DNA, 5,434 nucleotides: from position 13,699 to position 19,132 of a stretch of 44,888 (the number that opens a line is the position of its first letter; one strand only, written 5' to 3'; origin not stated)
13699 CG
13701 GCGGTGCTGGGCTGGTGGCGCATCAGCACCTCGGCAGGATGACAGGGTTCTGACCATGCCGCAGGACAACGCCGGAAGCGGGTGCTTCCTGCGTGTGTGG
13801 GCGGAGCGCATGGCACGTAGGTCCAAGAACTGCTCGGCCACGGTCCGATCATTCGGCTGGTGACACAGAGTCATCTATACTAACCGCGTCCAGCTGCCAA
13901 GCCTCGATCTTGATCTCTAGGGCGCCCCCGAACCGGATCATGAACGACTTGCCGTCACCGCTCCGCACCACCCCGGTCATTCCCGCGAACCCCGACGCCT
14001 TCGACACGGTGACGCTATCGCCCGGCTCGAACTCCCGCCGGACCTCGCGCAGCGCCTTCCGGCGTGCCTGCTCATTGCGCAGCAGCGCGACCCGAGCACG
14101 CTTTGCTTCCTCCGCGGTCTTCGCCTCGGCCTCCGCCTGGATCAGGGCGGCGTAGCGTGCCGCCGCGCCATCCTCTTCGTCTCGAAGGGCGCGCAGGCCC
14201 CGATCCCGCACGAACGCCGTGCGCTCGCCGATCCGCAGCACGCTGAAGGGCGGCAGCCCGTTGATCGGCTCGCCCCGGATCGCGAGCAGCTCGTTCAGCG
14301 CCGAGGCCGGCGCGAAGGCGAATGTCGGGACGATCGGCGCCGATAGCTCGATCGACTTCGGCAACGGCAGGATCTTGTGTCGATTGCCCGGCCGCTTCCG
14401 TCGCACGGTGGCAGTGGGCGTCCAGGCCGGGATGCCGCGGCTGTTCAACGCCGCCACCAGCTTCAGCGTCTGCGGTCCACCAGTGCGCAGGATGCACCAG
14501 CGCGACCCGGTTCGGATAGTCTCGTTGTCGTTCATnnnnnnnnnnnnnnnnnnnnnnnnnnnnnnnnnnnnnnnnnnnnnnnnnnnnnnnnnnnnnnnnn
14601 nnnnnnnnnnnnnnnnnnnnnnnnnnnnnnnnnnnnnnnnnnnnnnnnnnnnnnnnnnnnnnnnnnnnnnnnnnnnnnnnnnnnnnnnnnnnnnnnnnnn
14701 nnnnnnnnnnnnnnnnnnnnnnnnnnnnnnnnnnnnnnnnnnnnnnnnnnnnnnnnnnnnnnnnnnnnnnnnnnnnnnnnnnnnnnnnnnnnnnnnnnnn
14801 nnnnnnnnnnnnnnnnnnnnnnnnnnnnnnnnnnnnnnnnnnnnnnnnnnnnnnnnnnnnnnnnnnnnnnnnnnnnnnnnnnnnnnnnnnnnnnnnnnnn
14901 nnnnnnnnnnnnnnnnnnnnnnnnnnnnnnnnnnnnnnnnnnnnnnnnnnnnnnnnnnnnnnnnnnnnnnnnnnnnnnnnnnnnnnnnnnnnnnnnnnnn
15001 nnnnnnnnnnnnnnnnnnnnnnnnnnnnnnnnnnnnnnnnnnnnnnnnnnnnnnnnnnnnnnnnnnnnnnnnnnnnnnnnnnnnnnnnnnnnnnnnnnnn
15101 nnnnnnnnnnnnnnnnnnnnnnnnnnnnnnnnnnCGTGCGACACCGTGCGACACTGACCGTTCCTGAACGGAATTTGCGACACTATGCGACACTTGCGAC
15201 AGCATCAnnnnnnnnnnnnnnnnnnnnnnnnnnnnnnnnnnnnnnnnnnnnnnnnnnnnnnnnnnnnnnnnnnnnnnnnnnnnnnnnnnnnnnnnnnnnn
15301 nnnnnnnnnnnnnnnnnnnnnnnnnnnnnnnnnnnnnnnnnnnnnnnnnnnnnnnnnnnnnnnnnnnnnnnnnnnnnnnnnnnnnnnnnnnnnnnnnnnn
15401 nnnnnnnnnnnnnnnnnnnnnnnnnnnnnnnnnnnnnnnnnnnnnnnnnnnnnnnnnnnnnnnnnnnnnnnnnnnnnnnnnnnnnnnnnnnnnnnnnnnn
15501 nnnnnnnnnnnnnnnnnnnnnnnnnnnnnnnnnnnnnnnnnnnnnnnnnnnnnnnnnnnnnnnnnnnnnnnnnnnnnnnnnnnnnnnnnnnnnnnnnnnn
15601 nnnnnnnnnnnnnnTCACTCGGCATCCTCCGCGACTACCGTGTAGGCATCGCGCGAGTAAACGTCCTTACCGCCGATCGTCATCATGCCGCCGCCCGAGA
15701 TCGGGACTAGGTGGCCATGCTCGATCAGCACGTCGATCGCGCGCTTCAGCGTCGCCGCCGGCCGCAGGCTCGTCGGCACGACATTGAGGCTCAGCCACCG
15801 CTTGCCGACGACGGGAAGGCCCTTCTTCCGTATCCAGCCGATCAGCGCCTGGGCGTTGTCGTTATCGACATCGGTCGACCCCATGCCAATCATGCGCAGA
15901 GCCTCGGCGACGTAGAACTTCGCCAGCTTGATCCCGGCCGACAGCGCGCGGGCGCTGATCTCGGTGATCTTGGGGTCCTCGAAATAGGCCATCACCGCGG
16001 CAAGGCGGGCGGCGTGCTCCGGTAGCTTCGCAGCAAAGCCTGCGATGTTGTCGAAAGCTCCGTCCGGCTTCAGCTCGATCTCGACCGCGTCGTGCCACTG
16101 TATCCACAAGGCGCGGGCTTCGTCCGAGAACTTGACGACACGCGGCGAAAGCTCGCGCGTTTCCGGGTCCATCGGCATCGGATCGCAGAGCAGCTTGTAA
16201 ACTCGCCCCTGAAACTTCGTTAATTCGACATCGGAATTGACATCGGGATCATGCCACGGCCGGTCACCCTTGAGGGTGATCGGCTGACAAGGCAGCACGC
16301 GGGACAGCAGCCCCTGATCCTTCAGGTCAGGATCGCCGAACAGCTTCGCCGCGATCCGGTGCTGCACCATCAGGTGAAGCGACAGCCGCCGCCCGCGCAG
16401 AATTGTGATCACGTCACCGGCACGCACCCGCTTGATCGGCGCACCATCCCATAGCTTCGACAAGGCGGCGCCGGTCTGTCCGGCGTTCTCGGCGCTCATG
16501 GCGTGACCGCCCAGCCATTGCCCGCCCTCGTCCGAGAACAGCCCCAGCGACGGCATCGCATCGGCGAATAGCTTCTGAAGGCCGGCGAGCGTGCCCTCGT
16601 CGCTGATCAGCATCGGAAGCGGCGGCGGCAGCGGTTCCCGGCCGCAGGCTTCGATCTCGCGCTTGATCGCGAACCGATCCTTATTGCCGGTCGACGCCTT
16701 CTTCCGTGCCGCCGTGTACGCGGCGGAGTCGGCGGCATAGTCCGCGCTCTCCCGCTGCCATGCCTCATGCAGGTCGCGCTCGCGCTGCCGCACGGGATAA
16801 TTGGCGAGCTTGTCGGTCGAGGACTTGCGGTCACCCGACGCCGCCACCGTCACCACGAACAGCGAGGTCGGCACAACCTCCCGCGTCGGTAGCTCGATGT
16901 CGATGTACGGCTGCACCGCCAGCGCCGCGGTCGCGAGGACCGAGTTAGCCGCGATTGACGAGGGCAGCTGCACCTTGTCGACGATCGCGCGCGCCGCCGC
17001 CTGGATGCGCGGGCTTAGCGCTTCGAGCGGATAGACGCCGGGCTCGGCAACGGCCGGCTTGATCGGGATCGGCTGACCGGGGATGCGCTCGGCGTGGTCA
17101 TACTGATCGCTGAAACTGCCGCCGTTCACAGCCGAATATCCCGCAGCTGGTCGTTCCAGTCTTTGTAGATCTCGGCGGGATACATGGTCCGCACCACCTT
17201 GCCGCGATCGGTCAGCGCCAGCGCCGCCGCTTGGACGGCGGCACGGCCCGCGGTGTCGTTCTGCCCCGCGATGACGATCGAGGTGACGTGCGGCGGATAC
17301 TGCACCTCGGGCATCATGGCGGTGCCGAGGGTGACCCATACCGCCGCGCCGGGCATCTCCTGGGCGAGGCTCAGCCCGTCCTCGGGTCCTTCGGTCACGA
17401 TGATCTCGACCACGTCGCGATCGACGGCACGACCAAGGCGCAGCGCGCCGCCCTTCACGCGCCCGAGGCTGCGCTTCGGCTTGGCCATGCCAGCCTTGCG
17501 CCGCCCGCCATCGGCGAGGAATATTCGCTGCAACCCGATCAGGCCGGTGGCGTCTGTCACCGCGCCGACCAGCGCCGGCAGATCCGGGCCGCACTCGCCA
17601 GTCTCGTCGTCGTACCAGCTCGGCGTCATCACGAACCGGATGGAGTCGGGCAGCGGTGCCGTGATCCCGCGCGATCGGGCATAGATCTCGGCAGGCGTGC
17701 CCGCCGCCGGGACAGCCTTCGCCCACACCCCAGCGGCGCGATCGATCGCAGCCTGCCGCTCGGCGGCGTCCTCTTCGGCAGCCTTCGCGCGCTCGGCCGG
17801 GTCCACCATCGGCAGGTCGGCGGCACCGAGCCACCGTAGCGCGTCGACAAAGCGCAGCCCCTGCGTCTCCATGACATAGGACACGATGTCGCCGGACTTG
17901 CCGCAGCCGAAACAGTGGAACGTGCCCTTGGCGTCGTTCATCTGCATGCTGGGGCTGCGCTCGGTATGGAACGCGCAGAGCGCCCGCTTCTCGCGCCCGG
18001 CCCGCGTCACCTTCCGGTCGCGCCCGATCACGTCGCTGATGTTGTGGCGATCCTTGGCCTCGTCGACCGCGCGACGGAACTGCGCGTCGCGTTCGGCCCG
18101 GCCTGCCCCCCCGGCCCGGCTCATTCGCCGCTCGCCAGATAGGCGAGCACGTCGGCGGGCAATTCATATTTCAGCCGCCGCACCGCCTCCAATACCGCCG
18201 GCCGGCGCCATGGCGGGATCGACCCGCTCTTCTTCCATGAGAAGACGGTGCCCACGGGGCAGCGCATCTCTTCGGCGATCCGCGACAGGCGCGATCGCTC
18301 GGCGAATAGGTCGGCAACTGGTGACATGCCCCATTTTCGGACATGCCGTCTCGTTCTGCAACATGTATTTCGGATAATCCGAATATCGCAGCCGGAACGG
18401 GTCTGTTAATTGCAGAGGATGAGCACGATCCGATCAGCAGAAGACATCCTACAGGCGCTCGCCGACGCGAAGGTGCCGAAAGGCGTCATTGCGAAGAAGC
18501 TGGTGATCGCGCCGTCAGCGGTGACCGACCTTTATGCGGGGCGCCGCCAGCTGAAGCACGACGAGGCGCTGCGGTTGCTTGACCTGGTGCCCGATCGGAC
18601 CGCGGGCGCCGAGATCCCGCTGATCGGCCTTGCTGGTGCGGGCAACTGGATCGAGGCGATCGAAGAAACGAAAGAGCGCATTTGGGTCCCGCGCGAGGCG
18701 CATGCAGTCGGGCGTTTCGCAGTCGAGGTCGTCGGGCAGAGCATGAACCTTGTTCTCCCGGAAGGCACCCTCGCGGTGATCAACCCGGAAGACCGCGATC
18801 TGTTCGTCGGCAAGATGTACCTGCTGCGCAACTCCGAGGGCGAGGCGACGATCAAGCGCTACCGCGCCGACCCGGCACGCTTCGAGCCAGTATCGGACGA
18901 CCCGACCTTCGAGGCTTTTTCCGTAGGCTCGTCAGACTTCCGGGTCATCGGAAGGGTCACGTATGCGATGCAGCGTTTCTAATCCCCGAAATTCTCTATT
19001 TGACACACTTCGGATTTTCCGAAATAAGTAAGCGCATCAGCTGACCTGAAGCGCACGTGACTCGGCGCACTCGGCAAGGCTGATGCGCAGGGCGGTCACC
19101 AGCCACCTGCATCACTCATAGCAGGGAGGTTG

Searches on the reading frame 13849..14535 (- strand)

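Call 36: search_protein_families(library=phrogs, proteins=[window:13849-14535:-], max_evalue=0.00001)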
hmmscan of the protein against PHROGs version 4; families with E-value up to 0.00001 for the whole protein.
window:13849-14535:- (228 aa): 1 family
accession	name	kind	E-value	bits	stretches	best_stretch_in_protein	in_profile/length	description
phrog_6386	-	transcription regulation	4e-14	53.8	1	8-197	10-153/179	transcription antiterminator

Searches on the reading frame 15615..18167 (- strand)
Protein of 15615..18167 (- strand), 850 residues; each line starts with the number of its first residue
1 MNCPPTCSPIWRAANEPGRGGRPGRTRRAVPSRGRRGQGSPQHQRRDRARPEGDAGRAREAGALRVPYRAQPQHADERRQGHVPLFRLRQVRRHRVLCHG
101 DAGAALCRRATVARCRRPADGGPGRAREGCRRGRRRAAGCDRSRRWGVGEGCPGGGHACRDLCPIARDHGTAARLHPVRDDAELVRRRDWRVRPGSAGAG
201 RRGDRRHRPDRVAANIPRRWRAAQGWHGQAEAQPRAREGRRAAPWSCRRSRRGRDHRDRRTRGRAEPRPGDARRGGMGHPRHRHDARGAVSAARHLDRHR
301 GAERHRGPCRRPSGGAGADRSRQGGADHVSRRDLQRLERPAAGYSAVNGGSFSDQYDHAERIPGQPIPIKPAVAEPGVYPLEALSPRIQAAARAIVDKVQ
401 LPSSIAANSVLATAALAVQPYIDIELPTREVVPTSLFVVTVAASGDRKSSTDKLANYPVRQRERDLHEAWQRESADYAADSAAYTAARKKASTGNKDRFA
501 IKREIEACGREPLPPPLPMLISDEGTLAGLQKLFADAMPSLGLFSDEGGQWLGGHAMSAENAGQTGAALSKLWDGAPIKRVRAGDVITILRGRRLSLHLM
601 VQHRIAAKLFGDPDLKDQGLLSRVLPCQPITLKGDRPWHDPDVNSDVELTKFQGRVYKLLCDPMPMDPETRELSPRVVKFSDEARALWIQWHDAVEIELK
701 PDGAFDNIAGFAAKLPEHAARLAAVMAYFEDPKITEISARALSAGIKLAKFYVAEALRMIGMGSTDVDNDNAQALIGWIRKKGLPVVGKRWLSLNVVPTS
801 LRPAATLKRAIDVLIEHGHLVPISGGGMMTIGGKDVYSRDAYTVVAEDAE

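Call 36: search_protein_families(library=phrogs, proteins=[window:15615-18167:-], max_evalue=0.00001)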
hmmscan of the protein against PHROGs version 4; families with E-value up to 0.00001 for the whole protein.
window:15615-18167:- (850 aa): 1 family
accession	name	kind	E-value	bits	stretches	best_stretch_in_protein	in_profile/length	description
phrog_2373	-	DNA, RNA and nucleotide metabolism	9.5e-68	230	1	354-792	32-466/515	DNA helicase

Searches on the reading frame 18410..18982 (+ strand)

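Call 36: search_protein_families(library=phrogs, proteins=[window:18410-18982:+], max_evalue=0.00001)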
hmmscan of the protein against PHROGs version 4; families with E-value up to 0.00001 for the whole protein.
window:18410-18982:+ (190 aa): 2 families
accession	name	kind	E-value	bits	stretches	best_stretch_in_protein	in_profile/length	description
phrog_4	-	transcription regulation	4.1e-21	76.4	1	40-188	204-337/400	transcriptional repressor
phrog_8558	-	unknown function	2.8e-07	31.8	1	102-187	20-108/114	-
